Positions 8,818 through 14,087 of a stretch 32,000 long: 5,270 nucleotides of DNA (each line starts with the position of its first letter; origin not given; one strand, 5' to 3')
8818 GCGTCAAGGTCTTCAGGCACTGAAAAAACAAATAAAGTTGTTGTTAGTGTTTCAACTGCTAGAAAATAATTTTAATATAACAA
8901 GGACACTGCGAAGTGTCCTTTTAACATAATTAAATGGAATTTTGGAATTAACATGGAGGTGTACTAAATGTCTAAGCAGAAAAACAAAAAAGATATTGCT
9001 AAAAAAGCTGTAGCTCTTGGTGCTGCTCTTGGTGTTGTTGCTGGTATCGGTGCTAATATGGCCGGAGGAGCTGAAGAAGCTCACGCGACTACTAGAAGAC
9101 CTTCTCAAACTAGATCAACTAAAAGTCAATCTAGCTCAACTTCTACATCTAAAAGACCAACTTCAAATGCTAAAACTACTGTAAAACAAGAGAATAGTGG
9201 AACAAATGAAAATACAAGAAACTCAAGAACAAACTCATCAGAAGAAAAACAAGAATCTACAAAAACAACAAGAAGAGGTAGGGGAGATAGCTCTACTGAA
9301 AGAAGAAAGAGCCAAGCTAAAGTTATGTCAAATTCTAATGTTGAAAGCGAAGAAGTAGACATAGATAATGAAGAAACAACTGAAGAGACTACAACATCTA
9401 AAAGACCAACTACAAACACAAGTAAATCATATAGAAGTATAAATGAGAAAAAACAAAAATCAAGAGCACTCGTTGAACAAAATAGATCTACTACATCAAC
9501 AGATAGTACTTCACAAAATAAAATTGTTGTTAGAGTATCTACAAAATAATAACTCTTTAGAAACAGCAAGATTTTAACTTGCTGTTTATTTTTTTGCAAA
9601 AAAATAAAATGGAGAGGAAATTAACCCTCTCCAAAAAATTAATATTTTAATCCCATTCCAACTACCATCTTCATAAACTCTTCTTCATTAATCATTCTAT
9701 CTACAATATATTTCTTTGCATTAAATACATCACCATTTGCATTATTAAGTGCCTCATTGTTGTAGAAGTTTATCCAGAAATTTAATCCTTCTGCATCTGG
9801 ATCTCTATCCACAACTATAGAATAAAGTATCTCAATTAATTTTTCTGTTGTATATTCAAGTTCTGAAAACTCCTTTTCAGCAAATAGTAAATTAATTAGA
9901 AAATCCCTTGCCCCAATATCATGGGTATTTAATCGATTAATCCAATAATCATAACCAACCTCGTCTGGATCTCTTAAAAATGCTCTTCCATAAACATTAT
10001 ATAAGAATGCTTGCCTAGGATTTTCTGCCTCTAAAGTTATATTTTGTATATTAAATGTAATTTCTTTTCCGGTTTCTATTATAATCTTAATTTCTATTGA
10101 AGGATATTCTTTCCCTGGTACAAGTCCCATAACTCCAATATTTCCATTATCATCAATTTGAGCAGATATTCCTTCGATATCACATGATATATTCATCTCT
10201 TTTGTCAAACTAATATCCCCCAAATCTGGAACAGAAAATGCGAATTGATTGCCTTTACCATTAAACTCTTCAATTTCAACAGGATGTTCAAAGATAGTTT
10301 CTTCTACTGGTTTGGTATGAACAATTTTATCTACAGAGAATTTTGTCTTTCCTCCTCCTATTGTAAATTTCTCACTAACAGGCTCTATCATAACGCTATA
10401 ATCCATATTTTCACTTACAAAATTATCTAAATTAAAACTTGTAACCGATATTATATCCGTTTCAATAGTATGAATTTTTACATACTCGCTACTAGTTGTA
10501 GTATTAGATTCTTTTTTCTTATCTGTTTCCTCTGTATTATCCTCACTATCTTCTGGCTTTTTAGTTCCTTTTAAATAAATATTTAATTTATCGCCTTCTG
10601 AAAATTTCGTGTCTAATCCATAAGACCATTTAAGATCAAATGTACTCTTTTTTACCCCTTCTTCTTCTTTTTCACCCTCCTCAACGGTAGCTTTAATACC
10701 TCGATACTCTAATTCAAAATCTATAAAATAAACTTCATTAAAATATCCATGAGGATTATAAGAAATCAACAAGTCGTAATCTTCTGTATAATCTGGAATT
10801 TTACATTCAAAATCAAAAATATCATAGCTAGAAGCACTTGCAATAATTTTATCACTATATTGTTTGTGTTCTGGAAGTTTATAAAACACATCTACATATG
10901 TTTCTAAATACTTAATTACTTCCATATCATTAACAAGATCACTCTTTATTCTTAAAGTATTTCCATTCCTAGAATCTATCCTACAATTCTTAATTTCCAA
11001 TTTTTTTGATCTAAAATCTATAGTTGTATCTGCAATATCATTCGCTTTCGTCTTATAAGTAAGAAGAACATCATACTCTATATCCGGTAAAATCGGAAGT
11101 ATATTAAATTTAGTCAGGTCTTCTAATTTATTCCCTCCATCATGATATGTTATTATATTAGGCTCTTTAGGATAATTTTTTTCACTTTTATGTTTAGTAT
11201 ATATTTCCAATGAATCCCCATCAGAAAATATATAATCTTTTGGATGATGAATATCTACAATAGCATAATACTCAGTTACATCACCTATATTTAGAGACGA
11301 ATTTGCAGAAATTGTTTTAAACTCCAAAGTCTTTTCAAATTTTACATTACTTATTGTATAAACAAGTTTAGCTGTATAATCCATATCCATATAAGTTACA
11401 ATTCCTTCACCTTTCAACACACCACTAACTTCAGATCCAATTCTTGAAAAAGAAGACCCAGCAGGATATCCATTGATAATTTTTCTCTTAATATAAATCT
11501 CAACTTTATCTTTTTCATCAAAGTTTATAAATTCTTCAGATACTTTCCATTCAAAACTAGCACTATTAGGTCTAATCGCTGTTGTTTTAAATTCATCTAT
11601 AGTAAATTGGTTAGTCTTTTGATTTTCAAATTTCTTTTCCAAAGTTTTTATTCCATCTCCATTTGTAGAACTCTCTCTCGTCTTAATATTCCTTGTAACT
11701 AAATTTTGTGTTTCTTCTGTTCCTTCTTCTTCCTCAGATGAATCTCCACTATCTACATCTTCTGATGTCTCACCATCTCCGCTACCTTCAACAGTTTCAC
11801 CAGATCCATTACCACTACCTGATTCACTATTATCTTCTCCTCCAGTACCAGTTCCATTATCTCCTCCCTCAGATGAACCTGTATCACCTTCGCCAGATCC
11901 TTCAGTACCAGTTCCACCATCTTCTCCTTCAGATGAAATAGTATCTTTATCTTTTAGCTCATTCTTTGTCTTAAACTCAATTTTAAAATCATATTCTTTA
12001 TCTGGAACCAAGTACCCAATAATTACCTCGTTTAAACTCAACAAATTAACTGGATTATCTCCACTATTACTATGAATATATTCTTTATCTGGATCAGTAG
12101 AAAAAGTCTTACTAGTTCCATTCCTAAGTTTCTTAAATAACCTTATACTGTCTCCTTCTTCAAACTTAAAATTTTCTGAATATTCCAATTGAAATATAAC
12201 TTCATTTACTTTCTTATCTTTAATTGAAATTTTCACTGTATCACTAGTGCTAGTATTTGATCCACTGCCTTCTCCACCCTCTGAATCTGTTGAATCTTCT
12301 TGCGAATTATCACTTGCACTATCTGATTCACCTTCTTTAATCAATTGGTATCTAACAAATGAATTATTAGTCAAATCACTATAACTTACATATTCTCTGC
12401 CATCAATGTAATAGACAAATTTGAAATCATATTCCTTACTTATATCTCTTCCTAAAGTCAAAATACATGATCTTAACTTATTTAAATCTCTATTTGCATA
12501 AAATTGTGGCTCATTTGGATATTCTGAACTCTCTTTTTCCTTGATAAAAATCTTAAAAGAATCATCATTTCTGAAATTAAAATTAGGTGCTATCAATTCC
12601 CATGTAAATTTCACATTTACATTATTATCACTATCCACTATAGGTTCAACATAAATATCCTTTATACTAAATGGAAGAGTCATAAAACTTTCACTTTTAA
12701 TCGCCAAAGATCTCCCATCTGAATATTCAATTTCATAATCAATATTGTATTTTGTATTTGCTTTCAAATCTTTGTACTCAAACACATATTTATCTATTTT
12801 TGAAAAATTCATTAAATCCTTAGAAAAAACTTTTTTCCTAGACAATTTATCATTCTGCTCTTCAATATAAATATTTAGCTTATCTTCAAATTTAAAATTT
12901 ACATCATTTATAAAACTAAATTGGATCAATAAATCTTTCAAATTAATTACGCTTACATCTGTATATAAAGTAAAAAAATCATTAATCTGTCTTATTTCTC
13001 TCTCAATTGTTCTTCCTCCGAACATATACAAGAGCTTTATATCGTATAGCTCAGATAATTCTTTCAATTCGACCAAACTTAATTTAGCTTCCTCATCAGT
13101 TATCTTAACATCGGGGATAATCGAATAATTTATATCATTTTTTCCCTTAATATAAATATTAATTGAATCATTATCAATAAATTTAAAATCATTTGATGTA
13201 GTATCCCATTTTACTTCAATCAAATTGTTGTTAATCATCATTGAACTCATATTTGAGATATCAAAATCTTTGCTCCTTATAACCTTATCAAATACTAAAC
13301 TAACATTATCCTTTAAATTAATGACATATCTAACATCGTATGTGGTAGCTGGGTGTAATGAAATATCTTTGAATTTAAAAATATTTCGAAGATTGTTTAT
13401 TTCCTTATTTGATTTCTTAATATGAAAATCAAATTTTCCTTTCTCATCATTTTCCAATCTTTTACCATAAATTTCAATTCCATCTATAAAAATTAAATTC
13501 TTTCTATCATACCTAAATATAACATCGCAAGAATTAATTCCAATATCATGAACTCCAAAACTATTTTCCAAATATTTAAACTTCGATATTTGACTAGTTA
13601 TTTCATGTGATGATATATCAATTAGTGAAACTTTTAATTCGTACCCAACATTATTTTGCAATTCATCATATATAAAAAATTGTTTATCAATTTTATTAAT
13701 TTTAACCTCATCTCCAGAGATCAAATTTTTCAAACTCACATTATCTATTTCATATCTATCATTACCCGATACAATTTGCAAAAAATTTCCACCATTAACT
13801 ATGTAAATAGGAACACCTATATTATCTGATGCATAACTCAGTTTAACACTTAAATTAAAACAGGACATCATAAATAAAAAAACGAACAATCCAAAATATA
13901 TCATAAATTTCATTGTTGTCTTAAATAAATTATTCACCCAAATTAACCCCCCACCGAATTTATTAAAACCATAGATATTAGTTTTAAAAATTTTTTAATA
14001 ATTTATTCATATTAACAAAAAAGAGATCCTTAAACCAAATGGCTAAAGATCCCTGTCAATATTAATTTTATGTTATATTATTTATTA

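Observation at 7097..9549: Uncharacterised paralogous family: basic N-terminus + glycine-zipper helix + hypervariable disordered S/T/N/K/R tail + conserved C-terminal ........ motif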

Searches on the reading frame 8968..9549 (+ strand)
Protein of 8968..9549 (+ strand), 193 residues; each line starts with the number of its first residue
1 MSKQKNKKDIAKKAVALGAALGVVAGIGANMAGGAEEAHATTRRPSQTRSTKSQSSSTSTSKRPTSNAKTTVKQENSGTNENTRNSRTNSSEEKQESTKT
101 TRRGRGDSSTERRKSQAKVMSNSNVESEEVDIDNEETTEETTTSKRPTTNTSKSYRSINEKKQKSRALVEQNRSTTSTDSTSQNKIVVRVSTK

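Call 6: search_protein_families(library=pfam, proteins=[window:8968-9549:+], max_evalue=1)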
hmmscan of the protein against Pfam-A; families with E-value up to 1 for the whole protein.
window:8968-9549:+ (193 aa): 0 families

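Call 13: find_related_loci(query=A1, collection=genome_contigs, flank=10000)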
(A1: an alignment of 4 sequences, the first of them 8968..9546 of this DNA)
Query A1 (193 aa) in genome_contigs; peptide patterns used: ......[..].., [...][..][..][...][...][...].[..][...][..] (x = any residue, [..] = any of these).
600 stretches matched a pattern (row limit reached: there are more); 3 encode a relative of the query (tblastn E <= 1e-3); 3 distinct loci.
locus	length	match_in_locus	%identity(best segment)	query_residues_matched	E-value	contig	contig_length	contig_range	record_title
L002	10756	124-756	38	1-193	8e-30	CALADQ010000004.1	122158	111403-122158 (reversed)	MAG TPA_asm: uncultured Candidatus Arthromitus sp. isolate ERR318697_bin.45_CONCOCT_v1.1_MAG genome assembly, contig: ER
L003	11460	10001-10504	40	6-193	2e-21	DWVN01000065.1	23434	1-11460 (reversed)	MAG TPA_asm: Candidatus Dwaynia gallinarum isolate CHK166-5537 CHK166__C65573_L23434_SAMEA104467475, whole genome shotgu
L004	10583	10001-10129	73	2-45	4e-14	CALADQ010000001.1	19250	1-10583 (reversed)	MAG TPA_asm: uncultured Candidatus Arthromitus sp. isolate ERR318697_bin.45_CONCOCT_v1.1_MAG genome assembly, contig: ER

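Call 38: search_protein_representatives(alignment_id=A1)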
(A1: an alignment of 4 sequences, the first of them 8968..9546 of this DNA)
Query: 4 sequences, 164 profile positions. Proteins with E-value up to 0.001 (for the whole library): 14; up to 1e-10: 9; up to 1e-30: 1. The best 14 are listed.
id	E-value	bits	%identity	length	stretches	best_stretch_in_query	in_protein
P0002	1.1e-49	185.2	-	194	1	3-162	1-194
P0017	1.3e-23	100.4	-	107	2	1-93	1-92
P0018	1.4e-21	93.9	-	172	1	1-162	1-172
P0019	2.9e-20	89.6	-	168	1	7-162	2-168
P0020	1.2e-19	87.6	-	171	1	2-162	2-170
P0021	2.3e-17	80.1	-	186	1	6-162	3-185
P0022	6.4e-15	72.2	-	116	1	4-105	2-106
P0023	6.9e-15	72.1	-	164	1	8-162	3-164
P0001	1.2e-14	71.3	-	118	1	2-40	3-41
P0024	1.2e-08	51.7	-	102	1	5-94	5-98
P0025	1.6e-08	51.4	-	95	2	8-72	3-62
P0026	1.9e-08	51.1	-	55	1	2-46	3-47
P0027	3.7e-06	43.7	-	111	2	7-78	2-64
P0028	6.6e-06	42.9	-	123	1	89-162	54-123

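Call 44: find_encoding_contigs(protein=P0021, flank=6000, max_places=3)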
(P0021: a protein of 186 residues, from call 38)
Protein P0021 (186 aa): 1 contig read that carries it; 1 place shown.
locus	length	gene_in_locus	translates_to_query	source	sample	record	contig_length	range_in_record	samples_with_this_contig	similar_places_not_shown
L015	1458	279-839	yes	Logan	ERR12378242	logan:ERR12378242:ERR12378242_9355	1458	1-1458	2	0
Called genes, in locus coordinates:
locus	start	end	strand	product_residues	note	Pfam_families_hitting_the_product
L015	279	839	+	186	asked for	-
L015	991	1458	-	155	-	?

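Call 45: find_encoding_contigs(protein=P0024, flank=6000, max_places=3)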
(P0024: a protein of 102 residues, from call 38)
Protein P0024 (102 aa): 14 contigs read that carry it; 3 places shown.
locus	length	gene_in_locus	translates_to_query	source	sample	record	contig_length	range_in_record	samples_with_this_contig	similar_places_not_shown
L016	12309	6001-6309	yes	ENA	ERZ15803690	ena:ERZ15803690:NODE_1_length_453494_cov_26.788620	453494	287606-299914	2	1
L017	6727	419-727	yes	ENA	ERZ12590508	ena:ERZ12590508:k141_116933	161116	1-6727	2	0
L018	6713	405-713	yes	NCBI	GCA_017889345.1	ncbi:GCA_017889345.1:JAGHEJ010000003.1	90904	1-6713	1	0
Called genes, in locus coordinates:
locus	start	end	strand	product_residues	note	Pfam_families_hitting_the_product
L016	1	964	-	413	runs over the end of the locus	PF00675:Peptidase_M16, PF05193:Peptidase_M16_C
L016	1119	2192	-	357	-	PF13946:DUF4214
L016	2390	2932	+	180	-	PF21349:RUBY_RBDX, PF00210:Ferritin (faint), PF02915:Rubrerythrin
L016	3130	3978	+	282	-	-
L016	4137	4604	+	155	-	-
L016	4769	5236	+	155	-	-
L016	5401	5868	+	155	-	-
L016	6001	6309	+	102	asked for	-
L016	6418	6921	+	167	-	-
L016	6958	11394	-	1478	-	PF13946:DUF4214 (faint)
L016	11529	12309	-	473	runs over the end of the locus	PF00496:SBP_bac_5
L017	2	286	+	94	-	?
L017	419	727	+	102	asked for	-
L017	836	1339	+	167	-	-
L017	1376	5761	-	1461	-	PF13946:DUF4214 (faint)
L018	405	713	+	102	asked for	-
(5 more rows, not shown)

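Call 47: find_encoding_contigs(protein=P0017, flank=6000, max_places=3)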
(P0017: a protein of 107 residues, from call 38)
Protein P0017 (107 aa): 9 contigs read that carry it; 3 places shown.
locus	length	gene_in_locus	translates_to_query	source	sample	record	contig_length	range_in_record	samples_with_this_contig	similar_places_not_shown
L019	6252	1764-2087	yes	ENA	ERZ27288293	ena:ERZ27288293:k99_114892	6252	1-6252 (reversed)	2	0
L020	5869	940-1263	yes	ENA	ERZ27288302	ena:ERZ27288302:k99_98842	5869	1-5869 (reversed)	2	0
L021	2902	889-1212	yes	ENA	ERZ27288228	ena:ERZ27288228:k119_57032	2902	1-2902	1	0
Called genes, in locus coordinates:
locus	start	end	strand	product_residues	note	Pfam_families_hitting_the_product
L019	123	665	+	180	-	PF21349:RUBY_RBDX, PF00210:Ferritin (faint), PF02915:Rubrerythrin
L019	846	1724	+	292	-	-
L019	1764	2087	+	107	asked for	-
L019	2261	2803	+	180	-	-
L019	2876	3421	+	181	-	-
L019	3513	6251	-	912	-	?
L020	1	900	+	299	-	?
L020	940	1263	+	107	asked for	-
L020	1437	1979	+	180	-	-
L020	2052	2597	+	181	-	-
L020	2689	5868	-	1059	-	?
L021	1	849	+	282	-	?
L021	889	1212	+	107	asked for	-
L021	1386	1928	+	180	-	-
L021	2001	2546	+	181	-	-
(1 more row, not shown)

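Call 49: search_protein_families(library=ncbifam, proteins=[window:8968-9546:+], max_evalue=1)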
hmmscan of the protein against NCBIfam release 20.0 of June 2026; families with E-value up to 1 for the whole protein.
window:8968-9546:+ (193 aa): 3 families
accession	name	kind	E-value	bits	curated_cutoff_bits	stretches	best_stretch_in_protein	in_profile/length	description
TIGR02223.1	ftsN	equivalog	0.03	13.9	107.65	1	3-184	17-206/299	cell division protein FtsN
NF047351.1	lipase_YSIRK_Sa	exception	0.18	10.1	650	1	33-179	28-177/704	YSIRK-targeted triacylglycerol lipase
NF043060.1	MAP_0585_fam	equivalog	0.25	11.3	170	1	19-179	5-167/319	MAP_0585 family protein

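Call 50: search_solved_structures(query=A1, max_evalue=1)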
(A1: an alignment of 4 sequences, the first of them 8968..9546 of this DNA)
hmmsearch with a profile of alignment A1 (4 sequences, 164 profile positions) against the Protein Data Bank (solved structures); distinct sequences matched with E-value up to 1: 0.

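Call 62: find_related_loci(query=A1, collection=metagenome_contigs, flank=4000)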
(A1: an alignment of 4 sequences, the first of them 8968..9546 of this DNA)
Query A1 (193 aa) in metagenome_contigs; peptide patterns used: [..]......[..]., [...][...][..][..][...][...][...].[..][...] (x = any residue, [..] = any of these).
600 stretches matched a pattern (row limit reached: there are more); 1 encode a relative of the query (tblastn E <= 1e-3); 1 distinct loci.
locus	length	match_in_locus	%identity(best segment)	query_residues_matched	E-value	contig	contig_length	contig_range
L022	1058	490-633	63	9-57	5e-16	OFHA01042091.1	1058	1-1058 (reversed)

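Call 66: find_encoding_contigs(protein=P0023, flank=5000, max_places=2)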
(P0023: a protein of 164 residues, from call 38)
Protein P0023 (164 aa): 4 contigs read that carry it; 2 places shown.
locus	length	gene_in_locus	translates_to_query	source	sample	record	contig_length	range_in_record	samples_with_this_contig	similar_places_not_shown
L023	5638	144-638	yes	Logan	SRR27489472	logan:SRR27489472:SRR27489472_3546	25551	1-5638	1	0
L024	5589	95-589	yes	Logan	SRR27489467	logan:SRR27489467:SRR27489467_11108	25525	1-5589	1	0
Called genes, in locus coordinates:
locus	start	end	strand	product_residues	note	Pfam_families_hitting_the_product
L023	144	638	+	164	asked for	-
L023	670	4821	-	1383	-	PF13946:DUF4214 (weak)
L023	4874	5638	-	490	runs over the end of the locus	PF00496:SBP_bac_5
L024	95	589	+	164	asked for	-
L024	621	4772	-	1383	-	PF13946:DUF4214 (weak)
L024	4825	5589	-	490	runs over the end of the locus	PF00496:SBP_bac_5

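Call 67: find_encoding_contigs(protein=P0027, flank=5000, max_places=2)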
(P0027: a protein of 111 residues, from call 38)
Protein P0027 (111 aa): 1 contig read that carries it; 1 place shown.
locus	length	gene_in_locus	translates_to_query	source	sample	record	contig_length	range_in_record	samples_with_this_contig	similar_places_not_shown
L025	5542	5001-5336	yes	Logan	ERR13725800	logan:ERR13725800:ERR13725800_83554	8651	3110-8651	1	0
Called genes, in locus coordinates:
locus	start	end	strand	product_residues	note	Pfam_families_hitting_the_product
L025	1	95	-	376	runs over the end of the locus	PF01841:Transglut_core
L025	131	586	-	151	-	PF21981:RecX_HTH3 (faint), PF21982:RecX_HTH1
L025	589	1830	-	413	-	PF00675:Peptidase_M16, PF05193:Peptidase_M16_C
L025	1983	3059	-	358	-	PF13946:DUF4214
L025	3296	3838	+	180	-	PF21349:RUBY_RBDX, PF02915:Rubrerythrin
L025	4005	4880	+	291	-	-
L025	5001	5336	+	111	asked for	-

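Call 89: predict_structure(alignment_id=A7)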
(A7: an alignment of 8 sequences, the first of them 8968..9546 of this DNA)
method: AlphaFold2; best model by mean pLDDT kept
length: 193 residues; sequences in the alignment: 8
mean_pLDDT: 52.7   pTM: 0.17
mean pLDDT of the five models: 52.7, 51.5, 49.4, 47.6, 46.2
residues with pLDDT >= 90: 0; 70-90: 22; 50-70: 71; < 50: 100
segments of 3 or more residues with pLDDT < 50: 20-37, 48-59, 69-109, 121-132, 134-141
pLDDT, mean of each block of 10 residues (from residue 1): 53 52 44 45 49 47 54 42 44 41 45 58 45 45 55 71 82 57 68 66
secondary structure, 60 per line:
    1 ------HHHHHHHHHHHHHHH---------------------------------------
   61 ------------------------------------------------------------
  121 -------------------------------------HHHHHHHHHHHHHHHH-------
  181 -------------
elements in order: H7-21 H158-173

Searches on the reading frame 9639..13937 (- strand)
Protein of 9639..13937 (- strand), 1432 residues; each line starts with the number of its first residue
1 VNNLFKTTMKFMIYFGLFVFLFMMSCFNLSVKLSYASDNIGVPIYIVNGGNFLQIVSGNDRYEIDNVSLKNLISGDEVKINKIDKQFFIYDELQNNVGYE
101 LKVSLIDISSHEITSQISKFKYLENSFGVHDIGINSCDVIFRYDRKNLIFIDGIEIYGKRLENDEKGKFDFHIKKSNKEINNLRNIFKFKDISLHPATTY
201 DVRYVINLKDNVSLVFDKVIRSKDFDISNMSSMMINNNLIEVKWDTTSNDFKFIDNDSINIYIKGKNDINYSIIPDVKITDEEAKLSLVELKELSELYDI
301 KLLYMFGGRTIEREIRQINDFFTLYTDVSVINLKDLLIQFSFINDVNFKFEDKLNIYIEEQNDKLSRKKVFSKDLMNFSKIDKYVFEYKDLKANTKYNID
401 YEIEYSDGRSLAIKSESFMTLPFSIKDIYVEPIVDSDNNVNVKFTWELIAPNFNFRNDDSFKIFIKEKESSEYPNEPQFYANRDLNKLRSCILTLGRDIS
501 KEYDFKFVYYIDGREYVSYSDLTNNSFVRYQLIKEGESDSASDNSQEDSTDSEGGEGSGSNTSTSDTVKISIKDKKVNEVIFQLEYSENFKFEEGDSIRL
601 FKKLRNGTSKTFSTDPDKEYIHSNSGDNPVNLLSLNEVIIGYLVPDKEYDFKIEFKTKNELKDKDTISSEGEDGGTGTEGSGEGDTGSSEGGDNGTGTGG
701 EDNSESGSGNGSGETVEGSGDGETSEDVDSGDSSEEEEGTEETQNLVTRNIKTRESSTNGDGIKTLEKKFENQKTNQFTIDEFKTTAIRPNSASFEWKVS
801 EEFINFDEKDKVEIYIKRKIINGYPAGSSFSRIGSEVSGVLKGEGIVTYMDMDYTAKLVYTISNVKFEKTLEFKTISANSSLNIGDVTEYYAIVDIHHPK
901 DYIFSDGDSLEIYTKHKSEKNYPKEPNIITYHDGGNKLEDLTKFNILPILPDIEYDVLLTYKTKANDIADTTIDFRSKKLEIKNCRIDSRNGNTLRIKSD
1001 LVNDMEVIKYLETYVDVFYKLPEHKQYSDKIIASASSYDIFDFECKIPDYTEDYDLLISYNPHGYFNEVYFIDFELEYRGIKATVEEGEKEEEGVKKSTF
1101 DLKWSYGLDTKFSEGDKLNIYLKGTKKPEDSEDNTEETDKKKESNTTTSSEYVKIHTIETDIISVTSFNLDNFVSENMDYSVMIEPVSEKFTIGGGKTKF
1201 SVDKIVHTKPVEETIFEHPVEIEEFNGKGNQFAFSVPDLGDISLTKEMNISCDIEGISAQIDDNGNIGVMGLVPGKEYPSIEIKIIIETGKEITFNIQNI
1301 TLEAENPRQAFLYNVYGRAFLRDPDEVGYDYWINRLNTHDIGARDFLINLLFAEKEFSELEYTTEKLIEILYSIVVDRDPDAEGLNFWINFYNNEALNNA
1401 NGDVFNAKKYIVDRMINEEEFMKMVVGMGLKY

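Call 6: search_protein_families(library=pfam, proteins=[window:9639-13937:-], max_evalue=1)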
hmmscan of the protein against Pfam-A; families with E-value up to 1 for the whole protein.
window:9639-13937:- (1432 aa): 1 family
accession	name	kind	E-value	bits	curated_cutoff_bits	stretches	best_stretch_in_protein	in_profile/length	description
PF13946.11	DUF4214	-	2.3e-12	47.2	23.2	2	1353-1396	6-52/72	Domain of unknown function (DUF4214)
